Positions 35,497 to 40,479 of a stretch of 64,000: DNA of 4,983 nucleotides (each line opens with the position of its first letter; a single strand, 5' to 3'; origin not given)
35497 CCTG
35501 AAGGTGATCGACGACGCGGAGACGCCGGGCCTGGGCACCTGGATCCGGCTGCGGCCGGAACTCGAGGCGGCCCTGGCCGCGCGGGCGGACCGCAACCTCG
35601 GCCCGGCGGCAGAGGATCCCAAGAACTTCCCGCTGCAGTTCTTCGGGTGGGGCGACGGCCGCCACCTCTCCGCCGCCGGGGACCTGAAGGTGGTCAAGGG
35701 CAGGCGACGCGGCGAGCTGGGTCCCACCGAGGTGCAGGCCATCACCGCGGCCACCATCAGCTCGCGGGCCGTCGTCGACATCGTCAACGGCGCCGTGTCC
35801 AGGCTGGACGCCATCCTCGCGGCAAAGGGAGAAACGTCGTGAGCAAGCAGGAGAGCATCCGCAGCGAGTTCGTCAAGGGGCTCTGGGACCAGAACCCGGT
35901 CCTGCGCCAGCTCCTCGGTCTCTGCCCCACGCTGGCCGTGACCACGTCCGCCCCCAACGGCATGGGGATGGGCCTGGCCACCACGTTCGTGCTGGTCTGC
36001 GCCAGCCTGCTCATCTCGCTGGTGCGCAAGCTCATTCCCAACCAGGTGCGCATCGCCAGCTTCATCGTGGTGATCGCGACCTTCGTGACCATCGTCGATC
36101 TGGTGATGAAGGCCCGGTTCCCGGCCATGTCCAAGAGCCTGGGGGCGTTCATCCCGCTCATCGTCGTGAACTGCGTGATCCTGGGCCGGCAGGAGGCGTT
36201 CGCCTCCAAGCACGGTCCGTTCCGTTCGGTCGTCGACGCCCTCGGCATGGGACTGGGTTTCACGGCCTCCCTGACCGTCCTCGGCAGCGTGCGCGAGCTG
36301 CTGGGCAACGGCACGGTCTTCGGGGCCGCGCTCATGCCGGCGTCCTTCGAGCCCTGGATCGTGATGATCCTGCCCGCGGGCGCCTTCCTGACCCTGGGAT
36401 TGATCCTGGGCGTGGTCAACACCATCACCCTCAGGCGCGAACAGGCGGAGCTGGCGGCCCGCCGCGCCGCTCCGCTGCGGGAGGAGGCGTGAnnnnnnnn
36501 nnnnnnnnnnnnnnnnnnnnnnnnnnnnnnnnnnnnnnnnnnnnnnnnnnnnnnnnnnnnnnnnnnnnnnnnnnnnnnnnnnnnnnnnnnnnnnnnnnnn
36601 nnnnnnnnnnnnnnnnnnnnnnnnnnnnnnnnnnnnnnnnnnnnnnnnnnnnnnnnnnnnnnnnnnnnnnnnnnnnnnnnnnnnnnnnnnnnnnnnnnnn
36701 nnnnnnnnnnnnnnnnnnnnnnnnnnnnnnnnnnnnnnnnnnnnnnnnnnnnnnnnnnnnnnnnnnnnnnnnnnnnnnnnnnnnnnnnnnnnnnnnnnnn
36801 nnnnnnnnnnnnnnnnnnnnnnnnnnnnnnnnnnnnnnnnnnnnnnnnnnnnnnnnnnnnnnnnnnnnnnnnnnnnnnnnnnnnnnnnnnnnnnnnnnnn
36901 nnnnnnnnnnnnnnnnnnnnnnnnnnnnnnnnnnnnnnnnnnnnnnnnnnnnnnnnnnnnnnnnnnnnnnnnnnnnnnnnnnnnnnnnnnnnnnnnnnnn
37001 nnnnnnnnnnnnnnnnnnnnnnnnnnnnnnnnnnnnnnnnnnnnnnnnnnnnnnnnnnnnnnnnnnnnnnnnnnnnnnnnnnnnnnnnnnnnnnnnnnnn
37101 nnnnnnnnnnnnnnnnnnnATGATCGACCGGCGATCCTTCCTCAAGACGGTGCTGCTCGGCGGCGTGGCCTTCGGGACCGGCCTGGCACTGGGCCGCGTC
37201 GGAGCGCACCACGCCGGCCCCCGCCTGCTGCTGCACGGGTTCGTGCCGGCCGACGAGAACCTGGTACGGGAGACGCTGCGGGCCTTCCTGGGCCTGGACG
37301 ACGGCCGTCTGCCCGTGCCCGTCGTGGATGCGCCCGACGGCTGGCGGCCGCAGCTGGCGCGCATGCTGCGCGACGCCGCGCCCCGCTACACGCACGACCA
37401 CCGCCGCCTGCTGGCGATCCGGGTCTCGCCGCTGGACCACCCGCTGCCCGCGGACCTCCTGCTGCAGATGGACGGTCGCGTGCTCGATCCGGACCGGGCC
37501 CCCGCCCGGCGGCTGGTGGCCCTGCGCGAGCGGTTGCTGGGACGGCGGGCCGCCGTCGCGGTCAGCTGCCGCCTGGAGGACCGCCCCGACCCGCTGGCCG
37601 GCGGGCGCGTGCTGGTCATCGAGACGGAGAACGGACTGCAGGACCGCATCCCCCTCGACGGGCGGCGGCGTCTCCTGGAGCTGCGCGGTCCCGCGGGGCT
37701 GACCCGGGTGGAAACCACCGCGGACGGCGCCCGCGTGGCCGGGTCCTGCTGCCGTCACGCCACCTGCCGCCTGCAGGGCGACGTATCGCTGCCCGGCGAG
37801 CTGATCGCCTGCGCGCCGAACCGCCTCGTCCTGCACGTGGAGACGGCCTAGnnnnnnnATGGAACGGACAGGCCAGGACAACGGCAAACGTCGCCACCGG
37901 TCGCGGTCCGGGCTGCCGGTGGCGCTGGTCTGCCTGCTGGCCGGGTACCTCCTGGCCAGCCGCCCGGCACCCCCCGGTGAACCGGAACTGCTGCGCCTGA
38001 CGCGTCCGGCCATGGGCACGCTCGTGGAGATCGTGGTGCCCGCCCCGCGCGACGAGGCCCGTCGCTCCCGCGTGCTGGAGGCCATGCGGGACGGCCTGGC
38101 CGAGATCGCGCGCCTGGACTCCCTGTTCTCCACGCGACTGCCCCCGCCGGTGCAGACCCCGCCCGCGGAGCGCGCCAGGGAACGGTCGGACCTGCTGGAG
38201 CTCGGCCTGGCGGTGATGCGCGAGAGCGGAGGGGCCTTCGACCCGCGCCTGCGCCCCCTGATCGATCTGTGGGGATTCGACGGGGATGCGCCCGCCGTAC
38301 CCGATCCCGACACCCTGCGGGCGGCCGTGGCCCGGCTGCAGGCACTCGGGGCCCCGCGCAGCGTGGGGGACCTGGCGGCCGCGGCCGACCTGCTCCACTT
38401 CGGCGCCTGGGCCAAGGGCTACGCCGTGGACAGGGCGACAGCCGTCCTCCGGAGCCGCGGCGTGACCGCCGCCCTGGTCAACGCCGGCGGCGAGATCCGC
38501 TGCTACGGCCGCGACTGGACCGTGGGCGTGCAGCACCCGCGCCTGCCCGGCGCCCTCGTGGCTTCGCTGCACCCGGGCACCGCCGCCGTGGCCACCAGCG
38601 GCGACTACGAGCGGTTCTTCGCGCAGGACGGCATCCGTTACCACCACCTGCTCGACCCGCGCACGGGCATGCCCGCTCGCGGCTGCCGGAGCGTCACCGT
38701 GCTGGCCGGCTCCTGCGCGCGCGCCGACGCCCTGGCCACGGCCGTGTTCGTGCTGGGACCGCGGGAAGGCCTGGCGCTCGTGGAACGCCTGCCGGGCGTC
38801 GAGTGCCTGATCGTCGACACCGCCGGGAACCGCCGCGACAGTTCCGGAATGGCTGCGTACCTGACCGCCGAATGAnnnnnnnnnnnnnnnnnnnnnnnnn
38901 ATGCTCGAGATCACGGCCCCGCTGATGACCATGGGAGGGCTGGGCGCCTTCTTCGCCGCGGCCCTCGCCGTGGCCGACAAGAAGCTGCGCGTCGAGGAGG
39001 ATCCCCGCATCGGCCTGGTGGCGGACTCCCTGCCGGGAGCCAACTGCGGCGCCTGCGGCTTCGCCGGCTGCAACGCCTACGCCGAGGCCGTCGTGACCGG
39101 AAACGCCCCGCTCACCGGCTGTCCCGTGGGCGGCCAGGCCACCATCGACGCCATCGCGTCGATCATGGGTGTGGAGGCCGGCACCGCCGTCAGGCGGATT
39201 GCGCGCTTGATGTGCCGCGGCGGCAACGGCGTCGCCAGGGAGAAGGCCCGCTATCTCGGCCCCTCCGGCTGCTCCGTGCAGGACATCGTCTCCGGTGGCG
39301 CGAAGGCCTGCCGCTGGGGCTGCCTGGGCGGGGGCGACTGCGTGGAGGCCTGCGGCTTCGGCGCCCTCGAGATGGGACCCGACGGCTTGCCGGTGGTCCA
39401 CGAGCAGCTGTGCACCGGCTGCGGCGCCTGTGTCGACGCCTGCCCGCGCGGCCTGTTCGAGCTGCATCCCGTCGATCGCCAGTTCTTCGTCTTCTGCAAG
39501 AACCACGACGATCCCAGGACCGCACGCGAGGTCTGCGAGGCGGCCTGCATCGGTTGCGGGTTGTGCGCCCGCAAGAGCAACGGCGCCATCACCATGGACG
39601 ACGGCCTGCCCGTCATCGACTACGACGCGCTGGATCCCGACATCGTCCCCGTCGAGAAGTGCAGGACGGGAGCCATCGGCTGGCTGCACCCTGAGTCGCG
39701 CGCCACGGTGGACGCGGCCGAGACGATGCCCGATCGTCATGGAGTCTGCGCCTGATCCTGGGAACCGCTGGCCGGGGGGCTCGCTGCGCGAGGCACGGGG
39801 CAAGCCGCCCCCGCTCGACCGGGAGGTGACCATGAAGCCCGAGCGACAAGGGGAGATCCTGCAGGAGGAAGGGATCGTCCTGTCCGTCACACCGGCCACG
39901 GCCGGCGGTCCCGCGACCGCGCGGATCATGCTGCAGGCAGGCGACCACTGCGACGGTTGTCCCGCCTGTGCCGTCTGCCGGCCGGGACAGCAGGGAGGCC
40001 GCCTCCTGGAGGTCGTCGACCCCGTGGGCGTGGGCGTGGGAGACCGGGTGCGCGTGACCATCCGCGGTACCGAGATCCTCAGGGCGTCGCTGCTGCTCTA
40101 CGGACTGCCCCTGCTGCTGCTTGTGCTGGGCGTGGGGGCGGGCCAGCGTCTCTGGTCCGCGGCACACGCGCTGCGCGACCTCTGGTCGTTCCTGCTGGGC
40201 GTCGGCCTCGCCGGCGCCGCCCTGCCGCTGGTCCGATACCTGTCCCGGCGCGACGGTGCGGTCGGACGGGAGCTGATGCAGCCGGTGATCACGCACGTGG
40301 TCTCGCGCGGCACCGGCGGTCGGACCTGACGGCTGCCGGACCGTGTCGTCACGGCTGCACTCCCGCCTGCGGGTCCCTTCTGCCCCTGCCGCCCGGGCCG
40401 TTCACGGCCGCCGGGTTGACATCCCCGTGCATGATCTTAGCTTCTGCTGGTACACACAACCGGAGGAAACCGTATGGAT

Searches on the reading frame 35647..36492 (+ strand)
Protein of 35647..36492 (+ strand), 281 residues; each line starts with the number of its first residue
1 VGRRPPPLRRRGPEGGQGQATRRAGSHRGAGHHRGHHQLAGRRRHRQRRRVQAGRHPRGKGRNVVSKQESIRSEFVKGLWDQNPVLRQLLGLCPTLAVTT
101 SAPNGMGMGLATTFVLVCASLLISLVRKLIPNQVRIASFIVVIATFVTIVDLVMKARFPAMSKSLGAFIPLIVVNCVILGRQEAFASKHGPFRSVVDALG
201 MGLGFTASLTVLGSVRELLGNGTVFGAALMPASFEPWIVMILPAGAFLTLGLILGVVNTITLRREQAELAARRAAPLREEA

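Call 10: search_protein_families(library=pfam, proteins=[window:35647-36492:+])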
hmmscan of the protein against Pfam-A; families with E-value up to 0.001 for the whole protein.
window:35647-36492:+ (281 aa): 1 family
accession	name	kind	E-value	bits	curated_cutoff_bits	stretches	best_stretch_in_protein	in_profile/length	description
PF02508.19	Rnf-Nqr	-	4.7e-69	232.3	23.8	1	73-253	3-173/174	Rnf-Nqr subunit, membrane protein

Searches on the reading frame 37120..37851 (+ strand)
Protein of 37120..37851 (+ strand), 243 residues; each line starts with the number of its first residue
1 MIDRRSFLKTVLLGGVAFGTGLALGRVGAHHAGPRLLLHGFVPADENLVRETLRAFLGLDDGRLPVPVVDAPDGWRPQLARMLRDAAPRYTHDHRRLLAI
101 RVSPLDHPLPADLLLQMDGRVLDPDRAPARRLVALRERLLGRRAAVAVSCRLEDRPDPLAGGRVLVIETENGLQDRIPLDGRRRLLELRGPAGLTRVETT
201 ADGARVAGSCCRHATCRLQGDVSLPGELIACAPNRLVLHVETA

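Call 10: search_protein_families(library=pfam, proteins=[window:37120-37851:+])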
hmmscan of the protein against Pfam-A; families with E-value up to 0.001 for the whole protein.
window:37120-37851:+ (243 aa): 1 family
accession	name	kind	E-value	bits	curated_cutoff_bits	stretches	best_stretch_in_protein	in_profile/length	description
PF07009.16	NusG_II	-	3.7e-10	40.4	29.6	1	161-242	22-105/107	NusG domain II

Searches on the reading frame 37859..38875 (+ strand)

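Call 10: search_protein_families(library=pfam, proteins=[window:37859-38875:+])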
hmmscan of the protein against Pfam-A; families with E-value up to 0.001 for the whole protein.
window:37859-38875:+ (338 aa): 1 family
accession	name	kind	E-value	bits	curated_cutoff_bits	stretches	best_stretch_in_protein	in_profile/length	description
PF02424.20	ApbE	-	5.1e-67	226.6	25.6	1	52-318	1-266/266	ApbE family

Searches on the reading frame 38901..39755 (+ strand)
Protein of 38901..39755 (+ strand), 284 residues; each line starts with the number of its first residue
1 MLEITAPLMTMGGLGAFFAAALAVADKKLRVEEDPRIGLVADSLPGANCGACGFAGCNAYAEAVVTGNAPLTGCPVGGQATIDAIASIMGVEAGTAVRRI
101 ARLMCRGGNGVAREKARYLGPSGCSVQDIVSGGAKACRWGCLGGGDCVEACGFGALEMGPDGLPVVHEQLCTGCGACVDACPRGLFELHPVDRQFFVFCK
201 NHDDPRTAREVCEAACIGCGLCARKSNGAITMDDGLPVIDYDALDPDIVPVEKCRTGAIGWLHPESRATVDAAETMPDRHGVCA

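Call 10: search_protein_families(library=pfam, proteins=[window:38901-39755:+])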
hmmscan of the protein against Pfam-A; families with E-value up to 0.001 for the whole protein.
window:38901-39755:+ (284 aa): 11 families
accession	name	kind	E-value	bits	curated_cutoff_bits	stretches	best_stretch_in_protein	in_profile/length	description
PF04060.18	FeS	-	3.3e-14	52.7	23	1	44-76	1-33/33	Putative Fe-S cluster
PF12838.12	Fer4_7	-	1.6e-10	41.7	27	2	141-184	2-51/52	4Fe-4S dicluster domain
PF13187.11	Fer4_9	-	1.4e-09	38.2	27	1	141-184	2-50/52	4Fe-4S dicluster domain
PF00037.32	Fer4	-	1e-07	31.9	21.1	1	164-184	1-21/24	4Fe-4S binding domain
PF13237.11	Fer4_10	-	1.9e-06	28.1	25.5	2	141-182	9-53/53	4Fe-4S dicluster domain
PF13459.11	Fer4_15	-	3.4e-06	28.1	22.4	0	214-251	6-46/66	4Fe-4S single cluster domain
PF14697.11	Fer4_21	-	5.7e-06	26.8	35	1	141-182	8-52/59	4Fe-4S dicluster domain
PF12837.12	Fer4_6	-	1.9e-05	24.8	25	1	164-185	2-23/24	4Fe-4S binding domain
PF12797.12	Fer4_2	-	2.1e-05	24.6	24.5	1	164-182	3-21/22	4Fe-4S binding domain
PF12800.12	Fer4_4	-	0.0002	21.9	24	1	170-184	3-17/17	4Fe-4S binding domain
PF13484.11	Fer4_16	-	0.00053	21.1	30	1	171-223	2-60/66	4Fe-4S double cluster binding domain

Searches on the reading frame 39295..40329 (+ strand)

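Call 22: search_protein_families(library=pfam, proteins=[window:39295-40329:+])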
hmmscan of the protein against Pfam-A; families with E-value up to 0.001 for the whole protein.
window:39295-40329:+ (344 aa): 1 family
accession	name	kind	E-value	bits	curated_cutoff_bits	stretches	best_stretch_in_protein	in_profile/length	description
PF04246.17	RseC_MucC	-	4e-20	72.5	24.4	1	207-320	7-118/130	Positive regulator of sigma(E), RseC/MucC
